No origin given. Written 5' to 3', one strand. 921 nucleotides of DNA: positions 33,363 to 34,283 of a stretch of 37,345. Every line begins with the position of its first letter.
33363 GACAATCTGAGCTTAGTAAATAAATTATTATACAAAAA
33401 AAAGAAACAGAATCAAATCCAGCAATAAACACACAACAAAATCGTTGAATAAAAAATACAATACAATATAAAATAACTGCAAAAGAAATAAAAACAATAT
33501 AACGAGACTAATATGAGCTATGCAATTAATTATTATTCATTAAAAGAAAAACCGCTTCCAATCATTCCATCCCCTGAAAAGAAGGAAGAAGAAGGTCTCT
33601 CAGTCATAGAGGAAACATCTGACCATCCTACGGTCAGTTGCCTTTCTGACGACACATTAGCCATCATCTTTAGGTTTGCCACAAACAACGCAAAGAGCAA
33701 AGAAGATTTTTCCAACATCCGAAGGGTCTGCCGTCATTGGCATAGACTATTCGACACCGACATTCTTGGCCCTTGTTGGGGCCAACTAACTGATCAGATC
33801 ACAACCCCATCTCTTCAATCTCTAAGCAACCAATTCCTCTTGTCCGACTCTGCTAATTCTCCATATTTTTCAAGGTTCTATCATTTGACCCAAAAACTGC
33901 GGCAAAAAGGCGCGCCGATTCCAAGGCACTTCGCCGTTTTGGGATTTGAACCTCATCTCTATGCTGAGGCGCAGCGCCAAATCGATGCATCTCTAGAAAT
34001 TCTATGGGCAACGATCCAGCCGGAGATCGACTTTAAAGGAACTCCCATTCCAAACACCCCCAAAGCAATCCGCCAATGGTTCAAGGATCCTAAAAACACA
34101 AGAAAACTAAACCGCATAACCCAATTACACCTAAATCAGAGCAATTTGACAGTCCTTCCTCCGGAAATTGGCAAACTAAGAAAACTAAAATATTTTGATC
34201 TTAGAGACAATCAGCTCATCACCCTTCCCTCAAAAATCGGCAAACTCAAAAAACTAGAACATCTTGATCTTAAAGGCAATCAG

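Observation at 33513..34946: Eukaryote-like F-box + LRR protein: candidate mimic of SCF ubiquitin-ligase substrate adaptors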

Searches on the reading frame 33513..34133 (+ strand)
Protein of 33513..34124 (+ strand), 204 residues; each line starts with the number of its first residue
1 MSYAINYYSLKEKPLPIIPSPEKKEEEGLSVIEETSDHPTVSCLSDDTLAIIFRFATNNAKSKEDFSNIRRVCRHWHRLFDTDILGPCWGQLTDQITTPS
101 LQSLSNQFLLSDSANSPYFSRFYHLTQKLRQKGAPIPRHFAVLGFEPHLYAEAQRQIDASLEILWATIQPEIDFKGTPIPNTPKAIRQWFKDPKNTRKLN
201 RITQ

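Call 11: find_homologous_proteins(query=window:33513-34124:+)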
Query window:33513-34124:+: 100 candidates shared short words with the query, none scored E <= 0.001.

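Call 15: search_solved_structures(query=A1, max_evalue=10, show_alignments=3)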
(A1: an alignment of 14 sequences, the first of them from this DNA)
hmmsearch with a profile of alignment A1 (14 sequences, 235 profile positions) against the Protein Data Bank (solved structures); distinct sequences matched with E-value up to 10: 2.
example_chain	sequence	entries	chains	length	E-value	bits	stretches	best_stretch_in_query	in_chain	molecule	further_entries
1fs2_A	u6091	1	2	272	1.5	11.5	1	41-117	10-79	SKP2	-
6byh_E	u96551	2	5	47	1.9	11.2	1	43-84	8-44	Lysine-specific demethylase 2A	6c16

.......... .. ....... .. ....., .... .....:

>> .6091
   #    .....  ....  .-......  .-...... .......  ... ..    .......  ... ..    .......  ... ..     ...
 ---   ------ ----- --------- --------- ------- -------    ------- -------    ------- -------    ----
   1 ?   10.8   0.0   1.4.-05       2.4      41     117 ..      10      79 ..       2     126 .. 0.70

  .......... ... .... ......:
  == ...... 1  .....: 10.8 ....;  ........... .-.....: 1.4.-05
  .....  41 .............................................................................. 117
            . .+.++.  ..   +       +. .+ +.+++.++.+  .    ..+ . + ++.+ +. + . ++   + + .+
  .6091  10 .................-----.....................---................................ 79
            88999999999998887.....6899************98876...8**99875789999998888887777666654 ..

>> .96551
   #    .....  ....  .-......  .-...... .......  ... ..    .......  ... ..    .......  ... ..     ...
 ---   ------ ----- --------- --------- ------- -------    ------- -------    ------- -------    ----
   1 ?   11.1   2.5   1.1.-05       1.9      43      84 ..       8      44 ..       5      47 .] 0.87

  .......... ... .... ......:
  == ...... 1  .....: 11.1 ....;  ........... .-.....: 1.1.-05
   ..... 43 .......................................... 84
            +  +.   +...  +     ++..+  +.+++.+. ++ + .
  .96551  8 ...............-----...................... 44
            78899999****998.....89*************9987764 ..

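Call 16: find_homologous_proteins(query=A1)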
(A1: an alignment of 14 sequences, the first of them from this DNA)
Query A1 (14 sequences): 2125 candidates shared short words with the query, none scored E <= 0.001.

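Call 23: search_protein_representatives(alignment_id=A1)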
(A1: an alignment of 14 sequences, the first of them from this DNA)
Query: 14 sequences, 235 profile positions. Proteins with E-value up to 0.001 (for the whole library): 246; up to 1e-10: 80; up to 1e-30: 36. The best 150 are listed.
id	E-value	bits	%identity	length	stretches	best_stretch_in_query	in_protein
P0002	4.8e-90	317.5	-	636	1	1-235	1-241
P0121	2.0e-82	292.6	-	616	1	1-235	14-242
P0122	2.1e-76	272.8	-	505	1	1-235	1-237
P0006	1.3e-74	267.0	-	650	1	1-235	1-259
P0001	2.4e-72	259.6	-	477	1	1-235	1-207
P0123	4.9e-70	252.0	-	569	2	13-235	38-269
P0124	5.0e-68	245.4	-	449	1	26-235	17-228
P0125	1.2e-67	244.2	-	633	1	1-235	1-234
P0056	3.9e-64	232.7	-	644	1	34-235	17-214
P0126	2.5e-62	226.8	-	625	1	3-235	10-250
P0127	2.8e-62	226.7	-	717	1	14-235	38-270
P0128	5.6e-61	222.4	-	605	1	1-235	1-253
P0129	1.6e-60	220.9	-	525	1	6-235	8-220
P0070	5.0e-57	209.5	-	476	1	6-234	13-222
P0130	1.2e-56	208.2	-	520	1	1-235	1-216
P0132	6.5e-49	182.9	-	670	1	22-233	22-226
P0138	1.4e-38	149.0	-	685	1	36-235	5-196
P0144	5.4e-34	134.1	-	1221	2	7-227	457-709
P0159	1.1e-19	87.3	-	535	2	181-235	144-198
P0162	5.0e-19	85.1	-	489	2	175-235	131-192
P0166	1.4e-16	77.0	-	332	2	182-234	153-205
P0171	5.3e-15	71.9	-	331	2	182-235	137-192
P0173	5.8e-15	71.8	-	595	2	181-235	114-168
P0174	1.2e-14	70.8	-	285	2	180-235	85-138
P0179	2.6e-13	66.4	-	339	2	180-233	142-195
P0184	9.0e-12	61.3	-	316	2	182-235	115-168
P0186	2.0e-11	60.2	-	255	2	182-234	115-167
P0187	2.1e-11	60.1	-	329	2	180-234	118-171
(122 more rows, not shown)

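Call 27: predict_structure(alignment_id=A1)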
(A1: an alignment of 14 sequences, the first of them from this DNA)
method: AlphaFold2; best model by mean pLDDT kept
length: 207 residues; sequences in the alignment: 14
mean_pLDDT: 71.3   pTM: 0.41
mean pLDDT of the five models: 71.3, 66.3, 62.4, 61.3, 57.7
residues with pLDDT >= 90: 24; 70-90: 120; 50-70: 25; < 50: 38
segments of 3 or more residues with pLDDT < 50: 1-38
pLDDT, mean of each block of 10 residues (from residue 1): 32 39 39 45 76 76 72 79 77 77 74 67 81 81 68 83 91 89 92 88 69
secondary structure, 60 per line:
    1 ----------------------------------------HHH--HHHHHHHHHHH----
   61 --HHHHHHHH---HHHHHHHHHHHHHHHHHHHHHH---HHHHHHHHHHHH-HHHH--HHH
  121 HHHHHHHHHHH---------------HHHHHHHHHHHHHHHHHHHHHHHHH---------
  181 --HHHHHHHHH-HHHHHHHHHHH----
elements in order: H46-56 H63-70 H74-95 H99-110 H112-115 H118-131 H147-171 H183-191 H193-203

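Call 30: fold_search(model_id=the predicted structure, library=pdb)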
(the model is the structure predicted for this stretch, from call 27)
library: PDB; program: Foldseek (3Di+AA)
matches with E <= 10: 26; with E <= 0.001: 0
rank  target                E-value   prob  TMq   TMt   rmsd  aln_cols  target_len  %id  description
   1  8hkx_S15P             2.0e+00  0.06  0.16  0.21  20.6       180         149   10  Cryo-EM Structures and Translocation Mechanism of Crenarchaeota Ribosome (released 2023-08-16)
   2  6lqs_AF               2.2e+00  0.07  0.19  0.10  20.0       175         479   16  Cryo-EM structure of 90S small subunit preribosomes in transition states (State D) (released 2020-09-16)
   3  8rve_k                3.4e+00  0.02  0.11  0.11  51.6       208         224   13  Vimentin intermediate filament (released 2024-04-10)
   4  2p1m_B                3.9e+00  0.54  0.15  0.06   1.3        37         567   19  TIR1-ASK1 complex structure (released 2007-04-10)
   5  8rve_c                3.9e+00  0.03  0.11  0.15  27.2       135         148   16  Vimentin intermediate filament (released 2024-04-10)
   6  6hu4_B                4.6e+00  0.03  0.13  0.16  13.9       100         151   15  F97L Hepatitis B core protein capsid (released 2018-12-26)
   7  2p1q_B                5.4e+00  0.38  0.15  0.06   1.2        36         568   19  Mechanism of Auxin Perception by the TIR1 ubiquitin ligase (released 2007-04-10)
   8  1fs2_A                5.4e+00  0.28  0.16  0.13   2.1        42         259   24  INSIGHTS INTO SCF UBIQUITIN LIGASES FROM THE STRUCTURE OF THE SKP1-SKP2 COMPLEX (released 2000-11-29)
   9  8eox_D                5.4e+00  0.06  0.21  0.25  15.3       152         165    9  Precisely patterned nanofibers made from extendable protein multiplexes (released 2023-08-16)
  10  6m92_A                5.7e+00  0.09  0.23  0.13   5.5        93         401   17  Monophosphorylated pSer33 b-Catenin peptide, b-TrCP/Skp1, NRX-2663 ternary complex (released 2019-04-03)
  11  6m93_A                5.7e+00  0.06  0.16  0.10  13.3       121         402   16  Monophosphorylated pSer33 b-Catenin peptide, b-TrCP/Skp1, NRX-1933 ternary complex (released 2019-04-03)
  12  9c9v_A                6.1e+00  0.04  0.16  0.23  19.6       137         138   10  HBV capsid with compound 3i (released 2024-09-25)
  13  7aoi_XF               6.1e+00  0.03  0.18  0.22  15.7       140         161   14  Trypanosoma brucei mitochondrial ribosome large subunit assembly intermediate (released 2020-12-02)
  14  8qyv_S                6.4e+00  0.01  0.12  0.12  21.2       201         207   11  SWR1-hexasome complex (released 2024-10-02)
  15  9uas_R                6.8e+00  0.01  0.13  0.15  20.9       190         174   12  PSI-LHCE-LHCII from Euglena gracilis (released 2026-04-01)
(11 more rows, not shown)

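Call 32: find_related_loci(query=A3, collection=genome_contigs, flank=3000)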
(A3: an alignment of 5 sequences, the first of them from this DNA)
Query A3 (207 aa) in genome_contigs; peptide patterns used: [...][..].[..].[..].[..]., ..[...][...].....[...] (x = any residue, [..] = any of these).
88 stretches matched a pattern, but none encodes a relative of the query by tblastn (E <= 1e-3).

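Call 49: list_cluster_members(proteins=[P0121, P0122, P0123, P0124, P0125, P0128, P0129, P0132, P0138, P0144])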
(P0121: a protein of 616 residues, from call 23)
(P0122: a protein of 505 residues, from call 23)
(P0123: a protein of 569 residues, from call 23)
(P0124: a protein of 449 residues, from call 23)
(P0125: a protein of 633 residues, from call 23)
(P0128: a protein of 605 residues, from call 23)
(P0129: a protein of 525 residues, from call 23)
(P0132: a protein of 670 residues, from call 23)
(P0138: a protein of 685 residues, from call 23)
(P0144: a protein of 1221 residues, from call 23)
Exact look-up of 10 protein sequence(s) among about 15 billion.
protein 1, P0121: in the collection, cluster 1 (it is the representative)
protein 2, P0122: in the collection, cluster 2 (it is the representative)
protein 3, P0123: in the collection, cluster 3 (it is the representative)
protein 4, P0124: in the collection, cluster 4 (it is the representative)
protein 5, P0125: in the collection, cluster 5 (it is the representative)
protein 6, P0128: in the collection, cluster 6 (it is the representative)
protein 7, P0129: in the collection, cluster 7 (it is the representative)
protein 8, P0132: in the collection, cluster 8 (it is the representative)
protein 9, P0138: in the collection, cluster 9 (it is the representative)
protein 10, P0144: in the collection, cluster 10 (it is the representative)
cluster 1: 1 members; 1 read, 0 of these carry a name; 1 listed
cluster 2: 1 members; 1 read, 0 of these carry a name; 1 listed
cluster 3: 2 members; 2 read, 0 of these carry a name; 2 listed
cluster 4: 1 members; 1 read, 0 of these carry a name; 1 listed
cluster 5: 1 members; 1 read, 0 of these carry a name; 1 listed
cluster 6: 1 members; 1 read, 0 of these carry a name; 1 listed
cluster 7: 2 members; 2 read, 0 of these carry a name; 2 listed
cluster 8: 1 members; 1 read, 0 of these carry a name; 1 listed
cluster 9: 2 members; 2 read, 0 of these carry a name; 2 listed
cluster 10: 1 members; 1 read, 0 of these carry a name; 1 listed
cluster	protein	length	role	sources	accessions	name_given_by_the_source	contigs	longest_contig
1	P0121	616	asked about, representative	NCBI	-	-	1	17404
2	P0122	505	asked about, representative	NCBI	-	-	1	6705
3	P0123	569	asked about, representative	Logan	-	-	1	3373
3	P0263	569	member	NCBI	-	-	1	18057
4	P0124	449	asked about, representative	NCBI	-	-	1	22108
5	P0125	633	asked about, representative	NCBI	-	-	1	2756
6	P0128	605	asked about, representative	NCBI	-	-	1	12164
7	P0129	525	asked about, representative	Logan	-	-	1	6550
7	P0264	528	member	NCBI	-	-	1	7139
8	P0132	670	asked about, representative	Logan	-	-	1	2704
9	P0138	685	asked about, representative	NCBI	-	-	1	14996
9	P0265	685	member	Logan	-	-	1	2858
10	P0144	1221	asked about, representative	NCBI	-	-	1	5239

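Call 71: find_related_loci(query=A3, collection=metagenome_contigs, flank=5000)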
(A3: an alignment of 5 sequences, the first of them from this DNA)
Query A3 (207 aa) in metagenome_contigs; peptide patterns used: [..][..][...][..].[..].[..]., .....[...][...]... (x = any residue, [..] = any of these).
201 stretches matched a pattern, but none encodes a relative of the query by tblastn (E <= 1e-3).

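Call 73: list_cluster_members(proteins=[P0159, P0166, P0171, P0173, P0174, P0179, P0184, P0186, P0187, P0162])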
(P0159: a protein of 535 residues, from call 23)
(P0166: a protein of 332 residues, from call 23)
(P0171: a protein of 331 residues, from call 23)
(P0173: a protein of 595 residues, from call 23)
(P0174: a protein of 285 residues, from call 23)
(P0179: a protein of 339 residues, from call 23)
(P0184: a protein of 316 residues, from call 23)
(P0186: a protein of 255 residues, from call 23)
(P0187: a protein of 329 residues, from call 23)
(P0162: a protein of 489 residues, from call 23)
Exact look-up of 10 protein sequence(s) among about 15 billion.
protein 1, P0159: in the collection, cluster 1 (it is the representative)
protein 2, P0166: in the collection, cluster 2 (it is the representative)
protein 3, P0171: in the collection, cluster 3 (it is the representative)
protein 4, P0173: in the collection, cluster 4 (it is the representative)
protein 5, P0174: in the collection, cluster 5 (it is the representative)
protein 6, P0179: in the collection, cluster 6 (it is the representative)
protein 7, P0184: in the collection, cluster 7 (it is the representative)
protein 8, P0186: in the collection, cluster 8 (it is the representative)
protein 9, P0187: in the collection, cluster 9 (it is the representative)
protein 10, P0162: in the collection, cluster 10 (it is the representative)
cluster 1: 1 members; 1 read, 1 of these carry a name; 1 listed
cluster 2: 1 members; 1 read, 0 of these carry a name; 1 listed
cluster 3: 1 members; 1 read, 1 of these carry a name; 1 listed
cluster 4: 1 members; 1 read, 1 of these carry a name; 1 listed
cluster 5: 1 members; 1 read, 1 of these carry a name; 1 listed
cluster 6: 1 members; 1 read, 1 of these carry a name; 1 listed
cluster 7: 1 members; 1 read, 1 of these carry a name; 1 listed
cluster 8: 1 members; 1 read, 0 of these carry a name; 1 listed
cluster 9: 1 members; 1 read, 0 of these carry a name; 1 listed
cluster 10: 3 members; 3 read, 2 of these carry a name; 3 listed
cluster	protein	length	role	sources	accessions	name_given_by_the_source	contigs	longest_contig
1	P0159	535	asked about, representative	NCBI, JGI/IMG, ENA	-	Leucine-rich repeat (LRR) protein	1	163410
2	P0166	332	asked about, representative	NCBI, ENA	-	-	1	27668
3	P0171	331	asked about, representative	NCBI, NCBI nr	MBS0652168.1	MAG: leucine-rich repeat domain-containing protein [Verrucomicrobia bacterium] | leucine-rich repeat domain-containing protein [Verrucomicrobiota bacterium]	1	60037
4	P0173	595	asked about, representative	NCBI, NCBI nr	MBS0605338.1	MAG: leucine-rich repeat domain-containing protein [Verrucomicrobia bacterium] | leucine-rich repeat domain-containing protein [Verrucomicrobiota bacterium]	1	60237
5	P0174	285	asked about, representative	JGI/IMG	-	Leucine-rich repeat (LRR) protein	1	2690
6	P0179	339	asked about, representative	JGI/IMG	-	Leucine-rich repeat (LRR) protein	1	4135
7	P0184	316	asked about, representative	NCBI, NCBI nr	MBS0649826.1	MAG: leucine-rich repeat domain-containing protein [Verrucomicrobia bacterium] | leucine-rich repeat domain-containing protein [Verrucomicrobiota bacterium]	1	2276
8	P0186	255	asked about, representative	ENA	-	-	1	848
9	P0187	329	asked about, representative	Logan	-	-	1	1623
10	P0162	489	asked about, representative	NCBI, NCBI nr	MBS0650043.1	MAG: leucine-rich repeat domain-containing protein, partial [Verrucomicrobia bacterium] | leucine-rich repeat domain-containing protein [Verrucomicrobiota bacterium]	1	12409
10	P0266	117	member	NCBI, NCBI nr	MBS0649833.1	MAG: hypothetical protein JSR93_01605 [Verrucomicrobia bacterium] | hypothetical protein [Verrucomicrobiota bacterium]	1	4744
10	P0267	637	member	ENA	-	-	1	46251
